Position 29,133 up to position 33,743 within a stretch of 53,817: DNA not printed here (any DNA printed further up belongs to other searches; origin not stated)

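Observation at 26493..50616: Three tandem paralogous giant ORFs (about 7,900 codons, ~44% of the window)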

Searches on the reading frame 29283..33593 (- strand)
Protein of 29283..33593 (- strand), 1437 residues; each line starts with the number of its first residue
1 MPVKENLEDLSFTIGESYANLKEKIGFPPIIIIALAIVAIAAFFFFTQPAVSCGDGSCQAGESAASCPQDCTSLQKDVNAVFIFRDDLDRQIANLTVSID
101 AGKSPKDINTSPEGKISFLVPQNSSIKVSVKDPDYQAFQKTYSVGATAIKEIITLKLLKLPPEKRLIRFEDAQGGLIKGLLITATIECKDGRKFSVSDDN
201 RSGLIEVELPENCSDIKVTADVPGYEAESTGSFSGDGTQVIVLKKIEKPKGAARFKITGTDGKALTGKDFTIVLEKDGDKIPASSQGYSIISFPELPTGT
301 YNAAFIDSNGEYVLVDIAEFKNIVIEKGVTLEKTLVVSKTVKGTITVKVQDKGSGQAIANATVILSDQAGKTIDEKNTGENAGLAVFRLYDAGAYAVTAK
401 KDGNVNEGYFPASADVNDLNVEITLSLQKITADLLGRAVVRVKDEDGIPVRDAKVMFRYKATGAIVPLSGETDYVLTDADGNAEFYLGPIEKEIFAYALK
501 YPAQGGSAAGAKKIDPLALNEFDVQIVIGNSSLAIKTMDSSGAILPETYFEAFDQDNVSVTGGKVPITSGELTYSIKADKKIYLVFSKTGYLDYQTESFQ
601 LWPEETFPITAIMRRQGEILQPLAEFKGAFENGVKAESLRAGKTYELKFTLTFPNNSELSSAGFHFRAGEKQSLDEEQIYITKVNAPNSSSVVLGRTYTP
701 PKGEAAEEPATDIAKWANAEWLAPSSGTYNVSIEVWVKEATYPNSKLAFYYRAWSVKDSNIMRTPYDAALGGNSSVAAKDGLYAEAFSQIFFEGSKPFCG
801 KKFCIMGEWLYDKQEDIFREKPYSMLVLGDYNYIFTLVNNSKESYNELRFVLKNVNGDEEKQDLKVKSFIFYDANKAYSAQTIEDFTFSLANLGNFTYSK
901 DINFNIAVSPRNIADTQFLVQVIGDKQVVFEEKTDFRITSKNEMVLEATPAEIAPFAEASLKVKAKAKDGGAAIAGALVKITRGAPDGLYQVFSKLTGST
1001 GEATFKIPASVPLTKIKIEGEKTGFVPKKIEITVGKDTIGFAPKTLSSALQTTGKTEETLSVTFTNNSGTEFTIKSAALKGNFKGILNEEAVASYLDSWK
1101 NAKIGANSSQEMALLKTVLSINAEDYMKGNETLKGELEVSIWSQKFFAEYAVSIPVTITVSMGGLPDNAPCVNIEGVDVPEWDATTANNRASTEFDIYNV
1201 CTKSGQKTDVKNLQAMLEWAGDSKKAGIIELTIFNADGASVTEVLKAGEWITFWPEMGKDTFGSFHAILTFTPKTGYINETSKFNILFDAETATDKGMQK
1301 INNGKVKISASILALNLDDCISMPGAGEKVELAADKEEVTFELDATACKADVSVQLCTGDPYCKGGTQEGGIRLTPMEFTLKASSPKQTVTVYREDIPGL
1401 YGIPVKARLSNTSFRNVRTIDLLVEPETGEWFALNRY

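Call 86: search_solved_structures(query=A5, max_evalue=1)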
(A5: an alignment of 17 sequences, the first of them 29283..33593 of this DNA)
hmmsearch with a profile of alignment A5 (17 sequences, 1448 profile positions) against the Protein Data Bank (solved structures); distinct sequences matched with E-value up to 1: 20.
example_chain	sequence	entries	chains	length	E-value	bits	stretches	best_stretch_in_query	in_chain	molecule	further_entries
3phs_A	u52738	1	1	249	1.8e-05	25.4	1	458-562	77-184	Cell wall surface anchor family protein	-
9c7v_B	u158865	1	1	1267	4e-05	24.3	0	257-325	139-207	BOS complex subunit NOMO2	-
8qox_B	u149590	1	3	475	0.00028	21.5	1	425-1018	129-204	Conserved membrane protein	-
2ww8_A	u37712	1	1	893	0.00042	20.9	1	235-328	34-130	CELL WALL SURFACE ANCHOR FAMILY PROTEIN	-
6v3p_C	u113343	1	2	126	0.006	17.1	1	924-1001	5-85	IgA FC receptor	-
3e8v_A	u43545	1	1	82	0.012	16.1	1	429-491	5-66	Possible transglutaminase-family protein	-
2igl_A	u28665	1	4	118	0.035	14.5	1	336-421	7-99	Transthyretin-like protein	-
2g2n_A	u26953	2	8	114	0.041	14.3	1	337-421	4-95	Transthyretin-like protein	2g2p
9y63_A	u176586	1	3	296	0.043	14.2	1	336-402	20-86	Protein FAM171A1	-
4wi0_B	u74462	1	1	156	0.051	14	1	255-327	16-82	Cellulosomal scaffoldin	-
4u3s_B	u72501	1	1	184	0.086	13.2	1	254-327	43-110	Cellulosomal scaffoldin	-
9hfj_A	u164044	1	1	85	0.18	12.2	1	69-150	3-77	SusC homolog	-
4mli_A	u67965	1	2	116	0.24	11.7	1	241-328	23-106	Fibronectin binding protein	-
9h68_A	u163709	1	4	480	0.26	11.7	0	1392-1442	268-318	Spore cortex-lytic enzyme pre-pro-form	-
3lhe_A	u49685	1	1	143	0.28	11.5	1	922-983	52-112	GntR family Transcriptional regulator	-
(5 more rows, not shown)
